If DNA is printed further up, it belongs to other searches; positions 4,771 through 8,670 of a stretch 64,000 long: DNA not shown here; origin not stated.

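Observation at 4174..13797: Oligosaccharyltransferase AglB embedded in a 3,207-aa surface protein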

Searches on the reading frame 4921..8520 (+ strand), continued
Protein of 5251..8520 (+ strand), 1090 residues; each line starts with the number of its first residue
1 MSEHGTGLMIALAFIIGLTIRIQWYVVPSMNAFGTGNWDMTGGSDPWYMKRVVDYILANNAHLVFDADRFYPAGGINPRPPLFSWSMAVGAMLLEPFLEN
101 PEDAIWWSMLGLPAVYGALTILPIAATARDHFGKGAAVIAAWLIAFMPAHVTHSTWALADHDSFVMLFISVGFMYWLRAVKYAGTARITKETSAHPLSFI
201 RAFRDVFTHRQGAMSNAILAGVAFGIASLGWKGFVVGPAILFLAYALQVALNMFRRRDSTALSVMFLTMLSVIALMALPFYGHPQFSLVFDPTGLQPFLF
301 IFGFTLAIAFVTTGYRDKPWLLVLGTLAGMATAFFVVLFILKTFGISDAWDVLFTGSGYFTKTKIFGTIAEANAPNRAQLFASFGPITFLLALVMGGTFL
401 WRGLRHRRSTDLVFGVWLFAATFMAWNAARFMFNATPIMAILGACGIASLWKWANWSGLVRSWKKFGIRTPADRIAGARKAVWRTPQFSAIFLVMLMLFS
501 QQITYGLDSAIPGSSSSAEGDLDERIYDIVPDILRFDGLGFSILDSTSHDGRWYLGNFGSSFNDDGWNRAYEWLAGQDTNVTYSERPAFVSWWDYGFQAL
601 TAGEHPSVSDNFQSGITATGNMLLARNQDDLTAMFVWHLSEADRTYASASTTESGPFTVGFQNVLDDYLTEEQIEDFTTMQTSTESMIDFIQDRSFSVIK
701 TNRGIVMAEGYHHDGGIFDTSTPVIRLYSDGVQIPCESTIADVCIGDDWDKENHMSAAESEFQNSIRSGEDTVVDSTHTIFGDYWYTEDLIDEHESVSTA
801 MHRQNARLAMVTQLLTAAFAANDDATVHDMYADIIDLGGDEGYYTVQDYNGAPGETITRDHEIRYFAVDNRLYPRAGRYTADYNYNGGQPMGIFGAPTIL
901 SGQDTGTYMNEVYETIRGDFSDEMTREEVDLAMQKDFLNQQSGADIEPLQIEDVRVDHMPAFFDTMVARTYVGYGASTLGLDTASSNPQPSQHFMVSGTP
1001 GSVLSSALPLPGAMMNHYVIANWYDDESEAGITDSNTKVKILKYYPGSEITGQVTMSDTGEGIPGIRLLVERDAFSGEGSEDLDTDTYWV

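Call 45: find_related_loci(query=A1, collection=genome_contigs, flank=10000)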
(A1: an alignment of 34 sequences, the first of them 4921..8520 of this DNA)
Query A1 (1200 aa) in genome_contigs; peptide patterns used: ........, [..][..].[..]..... (x = any residue, [..] = any of these).
459 stretches matched a pattern; 433 encode a relative of the query (tblastn E <= 1e-3); the best 80 are kept; 80 distinct loci.
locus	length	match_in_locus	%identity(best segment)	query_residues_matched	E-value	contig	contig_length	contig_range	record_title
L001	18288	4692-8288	95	1-1200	0e+0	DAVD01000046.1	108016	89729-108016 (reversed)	MAG TPA_asm: Candidatus Poseidonia alphae isolate UBA255 UBA255_contig_5464, whole genome shotgun sequence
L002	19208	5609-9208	91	1-1200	0e+0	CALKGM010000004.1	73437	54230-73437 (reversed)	MAG: Candidatus Poseidoniaceae archaeon isolate S4_Bin_METABAT__164_1 genome assembly, contig: c_000000463787, whole gen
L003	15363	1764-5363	91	1-1200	0e+0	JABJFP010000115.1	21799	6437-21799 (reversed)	MAG: Methanobacteriota archaeon isolate SI074_bin128 k141_798323, whole genome shotgun sequence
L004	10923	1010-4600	86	1-1200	0e+0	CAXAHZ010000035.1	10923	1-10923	MAG TPA_asm: uncultured euryarchaeote isolate ERR3525244_concoct_132 genome assembly, contig: ERZ22156399.2623, whole ge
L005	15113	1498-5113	87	1-1200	0e+0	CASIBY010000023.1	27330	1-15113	MAG: Candidatus Poseidoniaceae archaeon isolate FRAM_WSC20_S10_BML_bin_60_1 genome assembly, contig: FRAM_WSC20_S10_BML_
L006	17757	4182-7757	77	1-1200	0e+0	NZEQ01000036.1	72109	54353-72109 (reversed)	MAG: Verrucomicrobiales bacterium isolate ARS100 5735, whole genome shotgun sequence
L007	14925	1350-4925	77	1-1200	0e+0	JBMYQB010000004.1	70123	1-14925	MAG: Poseidonia sp. isolate ME_XS_2305_bin_45 ME_XS_2305_bin_45_3, whole genome shotgun sequence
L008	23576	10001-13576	77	1-1200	0e+0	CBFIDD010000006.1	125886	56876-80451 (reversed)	MAG: Poseidonia sp. isolate Co_bin_387_strict genome assembly, contig: Co_bin_387_strict_c6, whole genome shotgun sequen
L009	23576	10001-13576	77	1-1200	0e+0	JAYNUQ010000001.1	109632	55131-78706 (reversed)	MAG: Candidatus Poseidoniales archaeon isolate 139536_S27_maxbin_bins.tsv.039 NODE_36_length_109632_cov_11.084260, whole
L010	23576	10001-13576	76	1-1200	0e+0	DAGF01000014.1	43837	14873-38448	MAG TPA_asm: Euryarchaeota archaeon UBA549 UBA549_contig_37801, whole genome shotgun sequence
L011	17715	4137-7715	77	1-1200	0e+0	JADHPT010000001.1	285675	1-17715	MAG: Poseidonia sp. isolate BS307-5m-G40 BS307-5m-C5, whole genome shotgun sequence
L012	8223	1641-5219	76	1-1200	0e+0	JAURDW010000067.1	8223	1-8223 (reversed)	MAG: Poseidonia sp. isolate SFB_34D_50_17 NODE_67_length_8223_cov_4.412104, whole genome shotgun sequence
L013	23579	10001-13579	76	1-1200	0e+0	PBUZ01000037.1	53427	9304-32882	MAG: Methanobacteriota archaeon isolate RS440 60754, whole genome shotgun sequence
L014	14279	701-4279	77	1-1200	0e+0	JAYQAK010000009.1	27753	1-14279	MAG: Poseidonia sp. isolate 139585_S186_metabat_bins_sspec.tsv.121_sub NODE_1460_length_27753_cov_6.310600, whole genome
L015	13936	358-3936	77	1-1200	0e+0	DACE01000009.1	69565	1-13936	MAG TPA_asm: Euryarchaeota archaeon UBA256 UBA256_contig_5485, whole genome shotgun sequence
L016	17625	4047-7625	76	1-1200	0e+0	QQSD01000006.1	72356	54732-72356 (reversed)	MAG: Candidatus Poseidoniales archaeon isolate bin_245 U_43203-6, whole genome shotgun sequence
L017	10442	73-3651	76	1-1200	0e+0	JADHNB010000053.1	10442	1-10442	MAG: Poseidonia sp. isolate BS301-5m-G57 BS301-5m-C8758, whole genome shotgun sequence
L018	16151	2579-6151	76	1-1200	0e+0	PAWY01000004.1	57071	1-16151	MAG: Methanobacteriota archaeon isolate SAT1329 155580, whole genome shotgun sequence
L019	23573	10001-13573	76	1-1200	0e+0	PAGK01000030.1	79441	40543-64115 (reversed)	MAG: Methanobacteriota archaeon isolate MED790 47181, whole genome shotgun sequence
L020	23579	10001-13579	76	1-1200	0e+0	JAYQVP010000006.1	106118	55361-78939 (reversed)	MAG: Poseidonia sp. isolate SD9010_S4_metabat_bins_sens.tsv.079 NODE_80_length_106118_cov_11.588678, whole genome shotgu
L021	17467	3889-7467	76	1-1200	0e+0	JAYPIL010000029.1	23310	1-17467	MAG: Poseidonia sp. isolate 139577_S178_maxbin_bins.tsv.038 NODE_2044_length_23310_cov_7.852161, whole genome shotgun se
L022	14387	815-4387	76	1-1200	0e+0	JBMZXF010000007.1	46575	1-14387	MAG: Poseidonia sp. isolate ME_XS_2302_4_bin_75 ME_XS_2302_4_bin_75_6, whole genome shotgun sequence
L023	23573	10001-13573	76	1-1200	0e+0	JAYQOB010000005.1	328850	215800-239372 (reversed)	MAG: Candidatus Poseidoniales archaeon isolate SD4486_NP_concoct_bins.tsv.099_sub contig_7005_pilon, whole genome shotgu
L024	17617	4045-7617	76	1-1200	0e+0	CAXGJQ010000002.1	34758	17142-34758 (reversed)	MAG TPA_asm: uncultured Candidatus Poseidoniales archaeon isolate ERR315856_concoct_3 genome assembly, contig: ERZ677869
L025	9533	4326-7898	76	1-1200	0e+0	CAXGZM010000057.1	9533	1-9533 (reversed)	MAG TPA_asm: uncultured euryarchaeote isolate SRR12479814_binner13_Refined_2 genome assembly, contig: ERZ4874012.357, wh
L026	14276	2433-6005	75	1-1200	0e+0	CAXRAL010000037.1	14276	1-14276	MAG: Candidatus Poseidoniaceae archaeon isolate YZ09aB_8.77 genome assembly, contig: k141_369769, whole genome shotgun s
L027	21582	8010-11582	76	1-1200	0e+0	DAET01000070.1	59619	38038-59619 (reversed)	MAG TPA_asm: Euryarchaeota archaeon UBA486 UBA486_contig_22005, whole genome shotgun sequence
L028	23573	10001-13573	75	1-1200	0e+0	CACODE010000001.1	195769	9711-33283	MAG: uncultured Candidatus Poseidoniales archaeon isolate AH-287-P07 genome assembly, contig: AH-287-P07_NODE_1, whole g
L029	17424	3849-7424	73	1-1200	0e+0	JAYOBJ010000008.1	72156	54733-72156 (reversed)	MAG: Methanobacteriota archaeon isolate 139554_S156_rosella_bins.tsv.064 NODE_238_length_72156_cov_10.075034, whole geno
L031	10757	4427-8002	73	1-1200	0e+0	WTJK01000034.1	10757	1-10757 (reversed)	MAG: Methanobacteriota archaeon isolate PL36329bin_3 NODE_2535_length_10757_cov_24.450663, whole genome shotgun sequence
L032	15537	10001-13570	73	1-1200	0e+0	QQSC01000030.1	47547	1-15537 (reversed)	MAG: Candidatus Poseidoniales archaeon isolate bin_220 U_43198-30, whole genome shotgun sequence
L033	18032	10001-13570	72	1-1200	0e+0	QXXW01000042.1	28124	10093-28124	MAG: Candidatus Poseidoniales archaeon isolate NorthSea_HE361-13_A06 BWM10_Refined_6_42, whole genome shotgun sequence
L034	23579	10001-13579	76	1-1200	0e+0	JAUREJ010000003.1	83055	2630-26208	MAG: Poseidonia sp. isolate SFB_3D_100_22 NODE_3_length_83055_cov_4.777242, whole genome shotgun sequence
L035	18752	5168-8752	70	1-1200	0e+0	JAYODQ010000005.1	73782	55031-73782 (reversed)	MAG: Candidatus Poseidoniales archaeon isolate 139553_S155_concoct_bins.tsv.217 NODE_429_length_73782_cov_12.777029, who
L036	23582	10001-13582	69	1-1200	0e+0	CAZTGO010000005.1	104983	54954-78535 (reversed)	MAG TPA_asm: uncultured Candidatus Poseidoniales archaeon isolate binchicken_co293_46 genome assembly, contig: NODE_122_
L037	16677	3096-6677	69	1-1200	0e+0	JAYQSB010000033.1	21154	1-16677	MAG: Candidatus Poseidoniales archaeon isolate SD3109_S39.concoct.084 NODE_670_length_21154_cov_7.90862, whole genome sh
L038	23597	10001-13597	67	1-1200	0e+0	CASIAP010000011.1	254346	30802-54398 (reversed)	MAG: Candidatus Poseidoniaceae archaeon isolate FRAM_WSC20_S10_SRF_bin_132_1 genome assembly, contig: FRAM_WSC20_S10_SW_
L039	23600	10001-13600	66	1-1200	0e+0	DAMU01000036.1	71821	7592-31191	MAG TPA_asm: Euryarchaeota archaeon UBA91 UBA91_contig_19067, whole genome shotgun sequence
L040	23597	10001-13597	66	1-1200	0e+0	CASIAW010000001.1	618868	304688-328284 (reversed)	MAG: Candidatus Poseidoniaceae archaeon isolate FRAM_WSC20_S26_SRF_bin_100_1 genome assembly, contig: FRAM_WSC20_S26_SW_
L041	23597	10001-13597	66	1-1200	0e+0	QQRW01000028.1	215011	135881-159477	MAG: Candidatus Poseidoniales archaeon isolate bin_112 U_43171-28, whole genome shotgun sequence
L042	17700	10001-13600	66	1-1200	0e+0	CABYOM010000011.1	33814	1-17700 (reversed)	uncultured Candidatus Poseidoniales archaeon isolate AG-333-I22 genome assembly, contig: AG-333-I22_NODE_11, whole genom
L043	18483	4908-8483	77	1-1200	0e+0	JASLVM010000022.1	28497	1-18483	MAG: Poseidonia sp. isolate ETNP17_MAG_14 NODE_22_length_28497_cov_10.628431, whole genome shotgun sequence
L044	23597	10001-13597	66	1-1200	0e+0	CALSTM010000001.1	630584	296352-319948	MAG: Candidatus Poseidoniaceae archaeon isolate W_MB9_1 genome assembly, contig: contig_5650_W_MB9, whole genome shotgun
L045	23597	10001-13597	66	1-1200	0e+0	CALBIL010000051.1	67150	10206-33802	MAG TPA_asm: uncultured euryarchaeote isolate ERR2206762_bin.189_CONCOCT_v1.1_MAG genome assembly, contig: ERZ887853.95,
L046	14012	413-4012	67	1-1200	0e+0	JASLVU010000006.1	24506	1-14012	MAG: Candidatus Poseidoniaceae archaeon isolate ETNP17_MAG_7 NODE_6_length_24506_cov_2.487986, whole genome shotgun sequ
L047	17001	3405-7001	66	1-1200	0e+0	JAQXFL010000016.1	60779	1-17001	MAG: Candidatus Poseidoniaceae archaeon isolate cluster3-bin.87 k119_360691, whole genome shotgun sequence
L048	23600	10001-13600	66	1-1200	0e+0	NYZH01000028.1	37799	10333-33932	MAG: Methanobacteriota archaeon isolate ARS60 5958, whole genome shotgun sequence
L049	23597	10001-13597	66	1-1200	0e+0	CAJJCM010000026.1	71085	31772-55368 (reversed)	uncultured Candidatus Poseidoniales archaeon isolate FRAM18_bin092 genome assembly, contig: FRAM17_bin092-26, whole geno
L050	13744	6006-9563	66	1-1200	0e+0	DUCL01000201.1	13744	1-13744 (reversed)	MAG TPA_asm: Candidatus Poseidoniales archaeon isolate UWMA-0328 NODE_5902_length_13744_cov_0.630121, whole genome shotg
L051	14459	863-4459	66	1-1200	0e+0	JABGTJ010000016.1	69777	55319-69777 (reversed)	MAG: Methanobacteriota archaeon isolate SI034_bin128 k141_2377772, whole genome shotgun sequence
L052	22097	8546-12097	65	7-1200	0e+0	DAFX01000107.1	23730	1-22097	MAG TPA_asm: Euryarchaeota archaeon UBA433 UBA433_contig_2265, whole genome shotgun sequence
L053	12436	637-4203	65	1-1200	0e+0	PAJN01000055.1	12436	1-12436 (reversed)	MAG: Methanobacteriota archaeon isolate SAT94 MHASMcontig_776074, whole genome shotgun sequence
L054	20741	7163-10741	65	1-1200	0e+0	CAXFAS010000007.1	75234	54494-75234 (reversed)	MAG TPA_asm: uncultured euryarchaeote isolate ERR599092_binner12_Refined_81 genome assembly, contig: ERZ841394.295, whol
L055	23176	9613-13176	65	1-1200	0e+0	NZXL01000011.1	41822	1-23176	MAG: Methanobacteriota archaeon isolate NAT37 794, whole genome shotgun sequence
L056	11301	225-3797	76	1-1200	0e+0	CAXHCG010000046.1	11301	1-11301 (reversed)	MAG TPA_asm: uncultured Candidatus Poseidoniales archaeon isolate SRR12479975_maxbin2_4 genome assembly, contig: ERZ4874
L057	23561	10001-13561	65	7-1200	0e+0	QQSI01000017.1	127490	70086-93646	MAG: Candidatus Poseidoniales archaeon isolate bin_35 U_43220-17, whole genome shotgun sequence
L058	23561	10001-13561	65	6-1200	0e+0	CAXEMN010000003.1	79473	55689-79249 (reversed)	MAG TPA_asm: uncultured Candidatus Poseidoniales archaeon isolate ERR598963_concoct_97 genome assembly, contig: ERZ83144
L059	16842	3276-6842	65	1-1200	0e+0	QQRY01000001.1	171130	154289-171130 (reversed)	MAG: Candidatus Poseidoniales archaeon isolate bin_137 U_43176-1, whole genome shotgun sequence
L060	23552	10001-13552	65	7-1200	0e+0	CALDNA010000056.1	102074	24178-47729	MAG TPA_asm: uncultured euryarchaeote isolate ERR599035_bin.45_CONCOCT_v1.1_MAG genome assembly, contig: ERZ840559.23, w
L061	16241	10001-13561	65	6-1200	0e+0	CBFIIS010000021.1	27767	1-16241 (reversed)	MAG: Candidatus Poseidoniaceae archaeon isolate Co_bin_798_indstr genome assembly, contig: Co_bin_798_indstr_c21, whole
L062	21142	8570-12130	65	6-1200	0e+0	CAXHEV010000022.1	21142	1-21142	MAG TPA_asm: uncultured Candidatus Poseidoniales archaeon isolate SRR12480315_binner12_Refined_19 genome assembly, conti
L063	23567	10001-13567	65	2-1200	0e+0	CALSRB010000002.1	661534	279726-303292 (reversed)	MAG: Candidatus Poseidoniaceae archaeon isolate B_MB87 genome assembly, contig: contig_21783_B_MB87, whole genome shotgu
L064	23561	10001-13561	65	1-1200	0e+0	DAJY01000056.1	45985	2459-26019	MAG TPA_asm: Euryarchaeota archaeon UBA242 UBA242_contig_1582, whole genome shotgun sequence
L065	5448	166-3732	64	2-1200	0e+0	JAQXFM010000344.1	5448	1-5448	MAG: Candidatus Poseidoniaceae archaeon isolate cluster3-bin.98 k119_211678, whole genome shotgun sequence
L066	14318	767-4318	64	7-1200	0e+0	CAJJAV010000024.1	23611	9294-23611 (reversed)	uncultured Candidatus Poseidoniales archaeon isolate FRAM18_bin109 genome assembly, contig: FRAM17_bin109-24, whole geno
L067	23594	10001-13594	64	1-1200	0e+0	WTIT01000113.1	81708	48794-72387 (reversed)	MAG: Methanobacteriota archaeon isolate PL36325bin_14 NODE_34_length_81708_cov_13.040072, whole genome shotgun sequence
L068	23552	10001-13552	65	7-1200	0e+0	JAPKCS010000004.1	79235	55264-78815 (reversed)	MAG: Candidatus Poseidoniaceae archaeon isolate ANT-70 NODE_32_length_79235_cov_10.597095, whole genome shotgun sequence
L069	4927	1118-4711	64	1-1200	0e+0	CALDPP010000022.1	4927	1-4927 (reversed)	MAG TPA_asm: uncultured euryarchaeote isolate ERR598966_bin.16_CONCOCT_v1.1_MAG genome assembly, contig: ERZ832020.4360,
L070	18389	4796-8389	63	1-1200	0e+0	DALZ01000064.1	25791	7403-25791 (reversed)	MAG TPA_asm: Euryarchaeota archaeon UBA128 UBA128_contig_17615, whole genome shotgun sequence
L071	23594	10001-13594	63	1-1200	0e+0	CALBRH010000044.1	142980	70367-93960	MAG TPA_asm: uncultured euryarchaeote isolate ERR599136_bin.74_CONCOCT_v1.1_MAG genome assembly, contig: ERZ841824.38, w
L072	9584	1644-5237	63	1-1200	0e+0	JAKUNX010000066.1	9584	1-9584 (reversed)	MAG: Candidatus Poseidoniaceae archaeon isolate ALOHA_A2.0_18 A2.0-MGIIa-L1-1_66, whole genome shotgun sequence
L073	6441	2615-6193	63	5-1200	0e+0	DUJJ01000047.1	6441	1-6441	MAG TPA_asm: Candidatus Poseidoniaceae archaeon isolate UBA8725 contig_86034, whole genome shotgun sequence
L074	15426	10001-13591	63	1-1200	0e+0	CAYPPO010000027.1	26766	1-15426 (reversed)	MAG TPA_asm: uncultured Candidatus Poseidoniales archaeon isolate binchicken_co76_63 genome assembly, contig: NODE_2064_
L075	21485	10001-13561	65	7-1200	0e+0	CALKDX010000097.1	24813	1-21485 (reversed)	MAG: Candidatus Poseidoniaceae archaeon isolate S4_Bin_Bin_159_sub_1 genome assembly, contig: c_000000732264, whole geno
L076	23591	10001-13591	63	1-1200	0e+0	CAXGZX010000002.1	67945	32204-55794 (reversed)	MAG TPA_asm: uncultured Candidatus Poseidoniales archaeon isolate SRR12479745_concoct_51 genome assembly, contig: ERZ487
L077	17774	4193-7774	63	4-1200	0e+0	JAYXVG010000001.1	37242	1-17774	MAG: Thermoplasmatota archaeon isolate XS_MAG117 XS_MAG117_0001, whole genome shotgun sequence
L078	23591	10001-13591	63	1-1200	0e+0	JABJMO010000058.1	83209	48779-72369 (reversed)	MAG: Methanobacteriota archaeon isolate SI075_bin14 k141_846415, whole genome shotgun sequence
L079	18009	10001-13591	62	1-1200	0e+0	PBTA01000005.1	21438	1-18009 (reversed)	MAG: Methanobacteriota archaeon isolate NP73 945, whole genome shotgun sequence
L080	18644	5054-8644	63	1-1200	0e+0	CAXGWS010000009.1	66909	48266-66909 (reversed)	MAG TPA_asm: uncultured Candidatus Poseidoniales archaeon isolate ERR594347_concoct_43 genome assembly, contig: ERZ11848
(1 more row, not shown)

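Call 48: find_encoding_contigs(protein=P0334, flank=10000, max_places=2)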
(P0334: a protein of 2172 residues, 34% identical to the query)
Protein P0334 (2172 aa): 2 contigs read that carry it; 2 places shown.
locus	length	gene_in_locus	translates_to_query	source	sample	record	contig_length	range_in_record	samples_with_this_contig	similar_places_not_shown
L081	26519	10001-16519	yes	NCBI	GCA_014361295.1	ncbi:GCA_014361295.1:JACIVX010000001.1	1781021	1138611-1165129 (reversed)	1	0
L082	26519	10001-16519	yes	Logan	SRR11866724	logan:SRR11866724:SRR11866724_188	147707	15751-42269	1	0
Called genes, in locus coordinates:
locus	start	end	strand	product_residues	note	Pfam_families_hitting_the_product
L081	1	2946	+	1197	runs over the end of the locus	PF04563:RNA_pol_Rpb2_1, PF04561:RNA_pol_Rpb2_2, PF04565:RNA_pol_Rpb2_3, PF04566:RNA_pol_Rpb2_4, PF04567:RNA_pol_Rpb2_5, PF00562:RNA_pol_Rpb2_6, PF04560:RNA_pol_Rpb2_7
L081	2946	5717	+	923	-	PF04997:RNA_pol_Rpb1_1, PF00623:RNA_pol_Rpb1_2, PF04983:RNA_pol_Rpb1_3, PF05000:RNA_pol_Rpb1_4, PF04998:RNA_pol_Rpb1_5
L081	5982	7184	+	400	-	PF04998:RNA_pol_Rpb1_5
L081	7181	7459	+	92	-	PF01248:Ribosomal_L7Ae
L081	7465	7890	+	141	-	PF07650:KH_2 (faint), PF00013:KH_1 (faint), PF26594:KH_NusA_2nd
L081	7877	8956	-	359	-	PF13353:Fer4_12 (weak), PF04055:Radical_SAM, PF26257:DUF8061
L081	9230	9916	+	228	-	PF00215:OMPdecase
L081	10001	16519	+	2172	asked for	PF02516:STT3, PF11974:bMG3 (faint), PF13620:CarboxypepD_reg (weak), PF13715:CarbopepD_reg_2 (faint), PF17210:SdrD_B (faint), PF17802:SpaA (faint), PF13620:CarboxypepD_reg, PF11614:FixG_C (faint)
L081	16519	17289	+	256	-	PF07705:CARDB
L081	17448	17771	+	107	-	PF00085:Thioredoxin, PF04756:OST3_OST6 (weak), PF14595:Thioredoxin_9 (weak), PF13098:Thioredoxin_2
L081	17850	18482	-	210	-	PF01997:Translin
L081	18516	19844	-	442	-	PF02844:GARS_N, PF01071:GARS_A, PF02843:GARS_C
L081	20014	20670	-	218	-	PF03308:MeaB (faint), PF02492:cobW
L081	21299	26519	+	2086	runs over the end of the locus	PF13229:Beta_helix, PF05048:NosD, PF13229:Beta_helix, PF05048:NosD, PF13229:Beta_helix, PF05048:NosD, PF13229:Beta_helix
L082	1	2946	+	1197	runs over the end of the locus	PF04563:RNA_pol_Rpb2_1, PF04561:RNA_pol_Rpb2_2, PF04565:RNA_pol_Rpb2_3, PF04566:RNA_pol_Rpb2_4, PF04567:RNA_pol_Rpb2_5, PF00562:RNA_pol_Rpb2_6, PF04560:RNA_pol_Rpb2_7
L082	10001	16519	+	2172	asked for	PF02516:STT3, PF11974:bMG3 (faint), PF13620:CarboxypepD_reg (weak), PF13715:CarbopepD_reg_2 (faint), PF17210:SdrD_B (faint), PF17802:SpaA (faint), PF13620:CarboxypepD_reg, PF11614:FixG_C (faint)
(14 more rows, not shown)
